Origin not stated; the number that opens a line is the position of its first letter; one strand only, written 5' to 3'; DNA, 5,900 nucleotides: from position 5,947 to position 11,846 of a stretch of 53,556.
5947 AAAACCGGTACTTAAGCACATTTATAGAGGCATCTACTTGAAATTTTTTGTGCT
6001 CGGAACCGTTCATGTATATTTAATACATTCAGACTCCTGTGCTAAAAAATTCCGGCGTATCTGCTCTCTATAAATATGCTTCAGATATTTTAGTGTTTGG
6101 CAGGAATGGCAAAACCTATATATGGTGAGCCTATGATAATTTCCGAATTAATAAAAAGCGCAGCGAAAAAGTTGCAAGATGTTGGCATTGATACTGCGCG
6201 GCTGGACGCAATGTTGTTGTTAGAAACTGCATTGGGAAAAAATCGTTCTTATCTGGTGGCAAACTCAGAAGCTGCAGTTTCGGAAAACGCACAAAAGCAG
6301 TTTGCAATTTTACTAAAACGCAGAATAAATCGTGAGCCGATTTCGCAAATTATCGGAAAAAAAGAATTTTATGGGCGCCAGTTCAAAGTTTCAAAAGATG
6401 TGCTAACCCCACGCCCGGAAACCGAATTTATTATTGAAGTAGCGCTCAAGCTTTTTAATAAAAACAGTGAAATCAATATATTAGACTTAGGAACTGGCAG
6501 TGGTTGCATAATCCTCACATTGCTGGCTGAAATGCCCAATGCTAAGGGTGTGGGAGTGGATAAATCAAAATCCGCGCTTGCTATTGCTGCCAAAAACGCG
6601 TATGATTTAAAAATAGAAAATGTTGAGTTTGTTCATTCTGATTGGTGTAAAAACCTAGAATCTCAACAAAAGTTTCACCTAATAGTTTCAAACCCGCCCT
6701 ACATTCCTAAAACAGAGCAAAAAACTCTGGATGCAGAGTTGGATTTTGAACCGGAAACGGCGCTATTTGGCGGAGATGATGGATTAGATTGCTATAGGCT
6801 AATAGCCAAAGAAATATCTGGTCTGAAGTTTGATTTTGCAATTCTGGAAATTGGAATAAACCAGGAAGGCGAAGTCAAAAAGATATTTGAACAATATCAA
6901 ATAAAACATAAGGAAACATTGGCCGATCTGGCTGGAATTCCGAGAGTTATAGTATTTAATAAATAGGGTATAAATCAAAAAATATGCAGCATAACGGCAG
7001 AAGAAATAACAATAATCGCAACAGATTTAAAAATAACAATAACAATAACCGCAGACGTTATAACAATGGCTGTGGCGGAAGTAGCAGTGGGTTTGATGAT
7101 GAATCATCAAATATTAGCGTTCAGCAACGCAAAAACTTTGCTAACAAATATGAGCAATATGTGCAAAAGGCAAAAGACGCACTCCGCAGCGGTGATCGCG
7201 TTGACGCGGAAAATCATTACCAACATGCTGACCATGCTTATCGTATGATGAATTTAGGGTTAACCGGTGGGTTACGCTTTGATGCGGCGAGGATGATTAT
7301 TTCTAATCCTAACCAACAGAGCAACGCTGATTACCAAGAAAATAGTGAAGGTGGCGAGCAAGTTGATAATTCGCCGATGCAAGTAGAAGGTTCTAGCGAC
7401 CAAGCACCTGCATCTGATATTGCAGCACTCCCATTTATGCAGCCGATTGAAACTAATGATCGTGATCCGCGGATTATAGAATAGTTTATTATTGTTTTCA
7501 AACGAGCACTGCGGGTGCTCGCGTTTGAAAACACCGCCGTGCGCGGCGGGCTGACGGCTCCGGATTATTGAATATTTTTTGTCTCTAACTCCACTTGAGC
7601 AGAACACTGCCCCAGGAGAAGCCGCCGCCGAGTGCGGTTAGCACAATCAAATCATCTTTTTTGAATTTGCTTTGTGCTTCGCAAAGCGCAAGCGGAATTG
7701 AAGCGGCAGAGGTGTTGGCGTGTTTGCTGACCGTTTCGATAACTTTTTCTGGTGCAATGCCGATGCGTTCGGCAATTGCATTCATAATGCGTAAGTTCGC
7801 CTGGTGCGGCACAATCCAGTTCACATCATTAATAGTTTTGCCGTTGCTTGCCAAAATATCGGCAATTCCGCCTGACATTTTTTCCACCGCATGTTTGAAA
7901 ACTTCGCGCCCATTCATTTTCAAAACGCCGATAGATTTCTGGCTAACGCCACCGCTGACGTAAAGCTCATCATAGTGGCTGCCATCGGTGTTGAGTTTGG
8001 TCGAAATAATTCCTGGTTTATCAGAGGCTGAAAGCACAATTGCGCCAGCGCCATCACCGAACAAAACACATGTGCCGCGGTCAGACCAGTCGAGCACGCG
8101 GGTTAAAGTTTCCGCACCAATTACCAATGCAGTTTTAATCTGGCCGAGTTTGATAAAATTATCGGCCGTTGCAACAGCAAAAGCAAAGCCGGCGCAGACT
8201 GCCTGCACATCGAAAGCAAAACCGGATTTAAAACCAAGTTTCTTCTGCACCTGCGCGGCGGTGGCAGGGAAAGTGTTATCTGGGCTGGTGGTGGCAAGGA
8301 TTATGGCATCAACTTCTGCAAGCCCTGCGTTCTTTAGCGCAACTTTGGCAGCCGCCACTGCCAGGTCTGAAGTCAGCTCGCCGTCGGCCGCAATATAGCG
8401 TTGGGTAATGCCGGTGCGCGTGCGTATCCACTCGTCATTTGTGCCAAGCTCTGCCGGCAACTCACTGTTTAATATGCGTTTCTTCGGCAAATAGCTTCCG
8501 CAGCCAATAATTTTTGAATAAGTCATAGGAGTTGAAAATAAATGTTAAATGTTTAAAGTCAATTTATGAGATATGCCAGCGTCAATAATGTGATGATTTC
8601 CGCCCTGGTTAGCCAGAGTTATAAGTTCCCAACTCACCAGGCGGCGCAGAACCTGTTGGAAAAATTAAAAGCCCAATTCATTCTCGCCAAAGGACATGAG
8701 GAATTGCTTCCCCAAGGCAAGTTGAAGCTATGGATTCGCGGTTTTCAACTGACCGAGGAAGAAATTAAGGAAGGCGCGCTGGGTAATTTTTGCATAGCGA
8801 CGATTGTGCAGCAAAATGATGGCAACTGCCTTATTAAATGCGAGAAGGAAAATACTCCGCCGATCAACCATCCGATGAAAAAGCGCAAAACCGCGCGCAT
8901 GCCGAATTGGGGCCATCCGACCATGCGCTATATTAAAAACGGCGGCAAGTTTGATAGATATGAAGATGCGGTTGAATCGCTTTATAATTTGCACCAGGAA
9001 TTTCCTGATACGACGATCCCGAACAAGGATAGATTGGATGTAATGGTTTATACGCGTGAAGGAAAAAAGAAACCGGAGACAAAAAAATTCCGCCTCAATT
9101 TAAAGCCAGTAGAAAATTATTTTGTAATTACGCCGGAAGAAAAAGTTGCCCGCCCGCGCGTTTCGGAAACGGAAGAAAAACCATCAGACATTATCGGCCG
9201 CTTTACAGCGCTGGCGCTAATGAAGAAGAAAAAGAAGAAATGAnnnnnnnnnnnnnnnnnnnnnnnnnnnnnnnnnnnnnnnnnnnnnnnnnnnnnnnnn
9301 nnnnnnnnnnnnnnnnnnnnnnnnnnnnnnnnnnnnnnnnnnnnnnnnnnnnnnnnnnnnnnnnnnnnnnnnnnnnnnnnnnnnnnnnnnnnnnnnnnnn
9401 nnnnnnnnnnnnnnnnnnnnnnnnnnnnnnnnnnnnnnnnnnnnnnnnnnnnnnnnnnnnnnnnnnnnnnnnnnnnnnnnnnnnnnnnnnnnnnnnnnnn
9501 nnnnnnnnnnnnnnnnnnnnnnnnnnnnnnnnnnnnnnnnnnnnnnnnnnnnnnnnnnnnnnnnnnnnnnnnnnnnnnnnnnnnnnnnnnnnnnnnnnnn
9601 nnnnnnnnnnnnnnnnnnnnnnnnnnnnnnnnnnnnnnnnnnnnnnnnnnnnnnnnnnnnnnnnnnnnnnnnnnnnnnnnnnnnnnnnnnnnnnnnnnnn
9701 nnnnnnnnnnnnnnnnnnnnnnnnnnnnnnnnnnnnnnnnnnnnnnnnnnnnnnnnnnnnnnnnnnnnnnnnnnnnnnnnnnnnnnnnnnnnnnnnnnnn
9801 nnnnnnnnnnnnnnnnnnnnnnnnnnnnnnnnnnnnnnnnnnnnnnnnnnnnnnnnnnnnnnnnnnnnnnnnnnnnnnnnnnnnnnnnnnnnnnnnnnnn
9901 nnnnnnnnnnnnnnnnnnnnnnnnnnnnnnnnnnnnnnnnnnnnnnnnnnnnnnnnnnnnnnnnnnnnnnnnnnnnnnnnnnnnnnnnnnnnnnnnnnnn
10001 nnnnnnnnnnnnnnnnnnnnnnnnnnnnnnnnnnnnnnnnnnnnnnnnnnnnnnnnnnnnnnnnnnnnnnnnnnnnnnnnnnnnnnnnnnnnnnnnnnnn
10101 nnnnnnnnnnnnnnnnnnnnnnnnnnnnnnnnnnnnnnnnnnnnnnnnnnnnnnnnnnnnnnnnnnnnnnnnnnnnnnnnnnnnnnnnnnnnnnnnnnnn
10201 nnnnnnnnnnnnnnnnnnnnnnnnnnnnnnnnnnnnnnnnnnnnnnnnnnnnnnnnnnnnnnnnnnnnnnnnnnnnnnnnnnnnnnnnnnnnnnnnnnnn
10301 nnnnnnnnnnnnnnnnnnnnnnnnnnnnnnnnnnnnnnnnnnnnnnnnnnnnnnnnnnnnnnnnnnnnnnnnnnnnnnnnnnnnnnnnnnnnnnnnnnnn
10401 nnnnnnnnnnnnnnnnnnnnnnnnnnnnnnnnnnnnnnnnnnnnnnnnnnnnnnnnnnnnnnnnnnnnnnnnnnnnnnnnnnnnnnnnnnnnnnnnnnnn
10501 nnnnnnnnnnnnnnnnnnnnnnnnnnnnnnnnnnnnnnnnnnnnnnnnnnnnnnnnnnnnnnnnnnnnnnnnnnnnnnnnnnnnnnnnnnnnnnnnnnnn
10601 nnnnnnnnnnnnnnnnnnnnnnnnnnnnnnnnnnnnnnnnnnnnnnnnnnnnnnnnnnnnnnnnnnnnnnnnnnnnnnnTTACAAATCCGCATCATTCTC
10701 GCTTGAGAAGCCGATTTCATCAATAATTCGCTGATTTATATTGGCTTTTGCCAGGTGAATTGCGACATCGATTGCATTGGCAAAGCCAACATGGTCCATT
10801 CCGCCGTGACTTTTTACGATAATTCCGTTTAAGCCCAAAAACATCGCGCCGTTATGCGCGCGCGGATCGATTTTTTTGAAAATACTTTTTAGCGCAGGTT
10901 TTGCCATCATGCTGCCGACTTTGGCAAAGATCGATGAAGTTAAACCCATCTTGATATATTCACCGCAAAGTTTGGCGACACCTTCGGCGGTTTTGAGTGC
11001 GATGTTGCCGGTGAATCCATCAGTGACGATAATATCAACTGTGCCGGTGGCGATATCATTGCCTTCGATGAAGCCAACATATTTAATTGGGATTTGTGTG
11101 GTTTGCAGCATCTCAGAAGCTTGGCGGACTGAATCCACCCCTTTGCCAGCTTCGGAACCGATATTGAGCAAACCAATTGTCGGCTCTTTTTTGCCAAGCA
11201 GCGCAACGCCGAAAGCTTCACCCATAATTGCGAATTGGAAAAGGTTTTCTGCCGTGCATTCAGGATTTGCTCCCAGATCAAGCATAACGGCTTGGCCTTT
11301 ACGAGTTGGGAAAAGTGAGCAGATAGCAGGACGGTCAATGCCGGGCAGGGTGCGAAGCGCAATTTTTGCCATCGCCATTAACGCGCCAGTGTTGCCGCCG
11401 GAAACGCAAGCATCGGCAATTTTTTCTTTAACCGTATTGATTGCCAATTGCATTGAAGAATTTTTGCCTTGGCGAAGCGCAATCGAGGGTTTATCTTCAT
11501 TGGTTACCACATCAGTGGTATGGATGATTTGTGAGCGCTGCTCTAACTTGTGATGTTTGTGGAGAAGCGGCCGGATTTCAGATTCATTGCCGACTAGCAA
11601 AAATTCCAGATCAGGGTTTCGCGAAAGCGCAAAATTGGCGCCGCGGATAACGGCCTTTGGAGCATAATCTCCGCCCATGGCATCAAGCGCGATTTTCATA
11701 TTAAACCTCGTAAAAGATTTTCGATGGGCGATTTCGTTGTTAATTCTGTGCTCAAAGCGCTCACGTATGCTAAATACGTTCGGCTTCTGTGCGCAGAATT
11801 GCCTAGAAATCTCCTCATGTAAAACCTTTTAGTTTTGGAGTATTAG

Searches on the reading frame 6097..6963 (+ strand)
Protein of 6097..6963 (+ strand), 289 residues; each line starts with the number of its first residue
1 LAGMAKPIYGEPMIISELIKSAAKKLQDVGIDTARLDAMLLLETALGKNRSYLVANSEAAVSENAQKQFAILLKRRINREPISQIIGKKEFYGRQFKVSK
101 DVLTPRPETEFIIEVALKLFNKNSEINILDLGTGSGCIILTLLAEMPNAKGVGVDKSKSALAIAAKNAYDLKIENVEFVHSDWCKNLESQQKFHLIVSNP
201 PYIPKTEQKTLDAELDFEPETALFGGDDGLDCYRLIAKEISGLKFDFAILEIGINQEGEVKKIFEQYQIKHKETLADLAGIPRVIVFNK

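Call 56: search_protein_families(library=pfam, proteins=[window:6097-6963:+], max_evalue=0.001)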
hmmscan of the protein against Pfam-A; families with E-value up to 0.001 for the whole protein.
window:6097-6963:+ (289 aa): 13 families
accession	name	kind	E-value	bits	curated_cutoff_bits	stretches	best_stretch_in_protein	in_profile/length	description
PF17827.6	PrmC_N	-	7.1e-20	71.8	23.4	1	17-87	1-71/71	PrmC N-terminal domain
PF05175.20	MTS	-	7.8e-16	58.6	23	1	117-207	24-113/170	Methyltransferase small domain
PF13847.12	Methyltransf_31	-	2.4e-14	53.7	27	1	123-199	2-81/145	Methyltransferase domain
PF13649.12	Methyltransf_25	-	1.2e-10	42.3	27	1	128-207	1-81/97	Methyltransferase domain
PF02384.22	N6_Mtase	-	2.7e-06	27.4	20.4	1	101-218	27-151/311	N-6 DNA Methylase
PF06325.19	PrmA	-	3.5e-06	27.2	22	1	117-199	155-233/296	Ribosomal protein L11 methyltransferase (PrmA)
PF08242.18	Methyltransf_12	-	5.6e-06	27.4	30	1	129-199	1-72/98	Methyltransferase domain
PF01170.24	UPF0020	-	7.1e-06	26.3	22.3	1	147-210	75-139/197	RMKL-like, methyltransferase domain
PF03602.21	Cons_hypoth95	-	8.5e-06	26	24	1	91-211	8-133/182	Conserved hypothetical protein 95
PF01135.25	PCMT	-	1.6e-05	25.2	20.3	1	115-197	64-147/210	Protein-L-isoaspartate(D-aspartate) O-methyltransferase (PCMT)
PF13489.12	Methyltransf_23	-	3.7e-05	24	27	1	114-199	11-88/164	Methyltransferase domain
PF02390.23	Methyltransf_4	-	0.00033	20.6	24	1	127-188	4-65/173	Putative methyltransferase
PF07669.17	Eco57I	-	0.00041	20.9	25.3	0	176-210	63-92/171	Eco57I restriction-modification methylase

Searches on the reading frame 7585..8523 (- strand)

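Call 56: search_protein_families(library=pfam, proteins=[window:7585-8523:-], max_evalue=0.001)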
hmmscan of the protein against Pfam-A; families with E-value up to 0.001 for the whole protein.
window:7585-8523:- (312 aa): 3 families
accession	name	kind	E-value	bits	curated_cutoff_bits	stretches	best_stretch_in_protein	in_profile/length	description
PF08541.16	ACP_syn_III_C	-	1.2e-31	109.2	26.6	1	224-311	1-90/90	3-Oxoacyl-[acyl-carrier-protein (ACP)] synthase III C terminal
PF08545.16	ACP_syn_III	-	8.8e-31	106.1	24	1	104-181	1-80/80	3-Oxoacyl-[acyl-carrier-protein (ACP)] synthase III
PF00108.29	Thiolase_N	-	7.7e-07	29.2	26.4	1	36-143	8-118/260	Thiolase, N-terminal domain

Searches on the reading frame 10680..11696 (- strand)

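Call 56: search_protein_families(library=pfam, proteins=[window:10680-11696:-], max_evalue=0.001)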
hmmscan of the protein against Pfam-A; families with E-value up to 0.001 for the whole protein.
window:10680-11696:- (338 aa): 2 families
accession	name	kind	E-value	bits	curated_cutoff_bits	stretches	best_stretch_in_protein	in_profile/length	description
PF02504.20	FA_synthesis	-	1.2e-110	370.1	29.1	1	1-323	2-324/324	Fatty acid synthesis protein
PF01515.24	PTA_PTB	-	7.2e-07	29.3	24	1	76-208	100-235/319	Phosphate acetyl/butaryl transferase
